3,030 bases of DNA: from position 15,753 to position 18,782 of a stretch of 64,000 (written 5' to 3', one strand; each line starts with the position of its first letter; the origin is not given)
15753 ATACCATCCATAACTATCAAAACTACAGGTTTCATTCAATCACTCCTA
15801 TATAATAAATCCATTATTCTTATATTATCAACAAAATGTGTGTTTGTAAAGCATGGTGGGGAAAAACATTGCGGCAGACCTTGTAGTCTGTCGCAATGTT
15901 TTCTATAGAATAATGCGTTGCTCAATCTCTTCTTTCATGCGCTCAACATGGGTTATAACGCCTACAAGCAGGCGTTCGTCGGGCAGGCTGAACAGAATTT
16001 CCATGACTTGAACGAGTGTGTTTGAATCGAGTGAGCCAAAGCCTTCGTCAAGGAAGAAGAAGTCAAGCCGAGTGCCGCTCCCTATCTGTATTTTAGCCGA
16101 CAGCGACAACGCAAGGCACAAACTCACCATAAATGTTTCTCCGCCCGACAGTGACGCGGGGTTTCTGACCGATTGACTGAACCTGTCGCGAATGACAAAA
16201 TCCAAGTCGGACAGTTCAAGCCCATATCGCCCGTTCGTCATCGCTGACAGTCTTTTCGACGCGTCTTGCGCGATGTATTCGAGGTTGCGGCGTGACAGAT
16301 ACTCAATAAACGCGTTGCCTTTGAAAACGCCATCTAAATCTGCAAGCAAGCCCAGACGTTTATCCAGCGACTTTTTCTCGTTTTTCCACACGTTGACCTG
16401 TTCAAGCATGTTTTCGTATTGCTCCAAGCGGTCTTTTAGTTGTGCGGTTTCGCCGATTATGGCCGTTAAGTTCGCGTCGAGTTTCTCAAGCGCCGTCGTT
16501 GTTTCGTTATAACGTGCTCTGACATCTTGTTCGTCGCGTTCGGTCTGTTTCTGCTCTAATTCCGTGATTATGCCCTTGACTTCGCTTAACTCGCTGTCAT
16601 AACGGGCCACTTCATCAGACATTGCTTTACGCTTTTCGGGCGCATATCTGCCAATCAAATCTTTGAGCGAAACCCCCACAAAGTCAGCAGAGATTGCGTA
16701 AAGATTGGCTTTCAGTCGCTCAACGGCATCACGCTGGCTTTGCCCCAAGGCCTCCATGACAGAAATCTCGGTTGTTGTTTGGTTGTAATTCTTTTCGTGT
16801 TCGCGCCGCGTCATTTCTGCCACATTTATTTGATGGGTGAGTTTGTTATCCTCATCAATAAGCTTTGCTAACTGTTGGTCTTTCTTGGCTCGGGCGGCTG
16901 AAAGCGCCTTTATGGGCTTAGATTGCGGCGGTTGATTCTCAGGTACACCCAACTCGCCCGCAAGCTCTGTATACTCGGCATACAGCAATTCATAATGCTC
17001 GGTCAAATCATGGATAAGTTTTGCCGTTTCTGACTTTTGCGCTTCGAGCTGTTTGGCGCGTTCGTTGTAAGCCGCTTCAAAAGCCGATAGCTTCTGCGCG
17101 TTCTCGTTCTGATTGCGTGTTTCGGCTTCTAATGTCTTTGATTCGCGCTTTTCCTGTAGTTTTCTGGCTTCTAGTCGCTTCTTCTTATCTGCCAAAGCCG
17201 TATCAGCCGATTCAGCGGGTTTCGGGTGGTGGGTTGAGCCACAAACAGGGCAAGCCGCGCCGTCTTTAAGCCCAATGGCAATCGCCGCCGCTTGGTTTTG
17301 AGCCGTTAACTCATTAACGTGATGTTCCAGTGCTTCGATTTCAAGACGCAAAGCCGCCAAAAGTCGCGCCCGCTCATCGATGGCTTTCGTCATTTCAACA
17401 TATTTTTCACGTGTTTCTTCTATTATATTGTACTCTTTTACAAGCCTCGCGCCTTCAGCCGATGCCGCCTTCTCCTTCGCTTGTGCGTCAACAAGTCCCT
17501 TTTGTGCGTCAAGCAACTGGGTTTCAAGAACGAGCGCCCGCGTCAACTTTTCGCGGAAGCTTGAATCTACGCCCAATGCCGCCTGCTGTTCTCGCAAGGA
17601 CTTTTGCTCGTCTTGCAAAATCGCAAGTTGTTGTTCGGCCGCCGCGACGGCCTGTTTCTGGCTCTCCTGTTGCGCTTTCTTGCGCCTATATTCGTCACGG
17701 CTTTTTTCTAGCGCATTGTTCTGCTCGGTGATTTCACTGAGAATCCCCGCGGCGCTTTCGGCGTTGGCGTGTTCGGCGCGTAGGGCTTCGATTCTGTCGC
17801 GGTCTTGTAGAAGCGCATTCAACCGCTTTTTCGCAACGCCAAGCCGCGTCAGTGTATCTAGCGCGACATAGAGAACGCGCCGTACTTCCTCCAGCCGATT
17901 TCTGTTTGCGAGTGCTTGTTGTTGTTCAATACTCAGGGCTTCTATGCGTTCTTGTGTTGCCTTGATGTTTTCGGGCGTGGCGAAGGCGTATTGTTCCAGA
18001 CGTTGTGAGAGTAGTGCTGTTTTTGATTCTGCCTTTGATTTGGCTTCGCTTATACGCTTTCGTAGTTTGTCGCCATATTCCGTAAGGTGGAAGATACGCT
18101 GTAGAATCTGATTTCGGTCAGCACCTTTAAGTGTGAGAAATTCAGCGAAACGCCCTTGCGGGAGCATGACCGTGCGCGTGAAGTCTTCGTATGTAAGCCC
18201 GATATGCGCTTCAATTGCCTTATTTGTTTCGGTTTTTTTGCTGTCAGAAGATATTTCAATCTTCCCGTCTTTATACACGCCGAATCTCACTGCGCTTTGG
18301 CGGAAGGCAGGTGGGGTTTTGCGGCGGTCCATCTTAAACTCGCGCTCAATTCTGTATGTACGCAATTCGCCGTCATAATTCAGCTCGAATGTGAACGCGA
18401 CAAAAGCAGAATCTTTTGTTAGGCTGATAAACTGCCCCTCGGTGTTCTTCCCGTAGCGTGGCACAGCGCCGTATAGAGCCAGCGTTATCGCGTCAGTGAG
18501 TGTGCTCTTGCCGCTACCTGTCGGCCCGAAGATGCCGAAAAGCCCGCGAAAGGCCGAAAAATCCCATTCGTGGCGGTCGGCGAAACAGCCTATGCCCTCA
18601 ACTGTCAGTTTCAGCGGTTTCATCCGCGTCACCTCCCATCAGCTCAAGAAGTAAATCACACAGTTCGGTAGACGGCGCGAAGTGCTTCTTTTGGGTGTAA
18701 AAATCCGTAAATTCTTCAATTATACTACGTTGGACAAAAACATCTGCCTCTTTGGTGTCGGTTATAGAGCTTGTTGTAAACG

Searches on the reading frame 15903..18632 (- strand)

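Call 38: search_protein_families(library=ncbifam, proteins=[window:15903-18632:-], max_evalue=0.001)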
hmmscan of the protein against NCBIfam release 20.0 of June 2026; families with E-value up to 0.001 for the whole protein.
window:15903-18632:- (909 aa): 16 families
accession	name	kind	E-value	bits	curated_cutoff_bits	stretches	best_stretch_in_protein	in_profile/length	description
NF041752.4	sbcc_Bac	equivalog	7e-104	348.8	1420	3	4-414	1-407/1130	exonuclease subunit SbcC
TIGR00618.1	sbcc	subfamily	2.3e-73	247.7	478.5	2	4-292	1-281/1043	exonuclease subunit SbcC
NF007600.2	PRK10246.1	equivalog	9.4e-47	159.6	750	2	27-252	28-247/1047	exonuclease subunit SbcC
NF041751.2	sbcc_Staph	equivalog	1.6e-46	158.8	920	2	476-903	564-989/1007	exonuclease subunit SbcC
NF003034.1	PRK03918.1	equivalog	9.4e-21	73.5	700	2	30-466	24-443/878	DNA double-strand break repair ATPase Rad50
NF045487.1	ASRP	equivalog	5.3e-14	51.7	300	2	287-643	116-475/593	archaea-specific SMC-related protein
TIGR02168.1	SMC_prok_B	equivalog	7.3e-14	50.5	567.35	2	174-449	641-915/1181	chromosome segregation protein SMC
NF002572.0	PRK02224.1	equivalog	9.5e-11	40.7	1087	1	7-766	4-713/888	DNA double-strand break repair ATPase Rad50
NF041035.1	Rad50_Halo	equivalog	7.7e-07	27.9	1000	1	11-547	8-532/883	DNA double-strand break repair ATPase Rad50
TIGR03185.1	DNA_S_dndD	equivalog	1.6e-06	26.9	245.85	1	7-105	4-114/650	DNA sulfur modification protein DndD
NF010068.0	PRK13548.1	equivalog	4.8e-05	22.6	261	0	823-895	133-201/261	heme ABC transporter ATP-binding protein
TIGR03608.1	L_ocin_972_ABC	subfamily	5e-05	22.9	254.85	0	856-907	153-204/206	putative bacteriocin export ABC transporter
NF045780.1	TrlF_fam_ATP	equivalog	0.00019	20.3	350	1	39-433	319-718/944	TrlF family AAA-like ATPase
TIGR04521.1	ECF_ATPase_2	equivalog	0.00028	20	330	0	31-49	33-51/279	energy-coupling factor transporter ATPase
TIGR00549.1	mevalon_kin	equivalog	0.00042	19.9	163.05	1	197-280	174-256/276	mevalonate kinase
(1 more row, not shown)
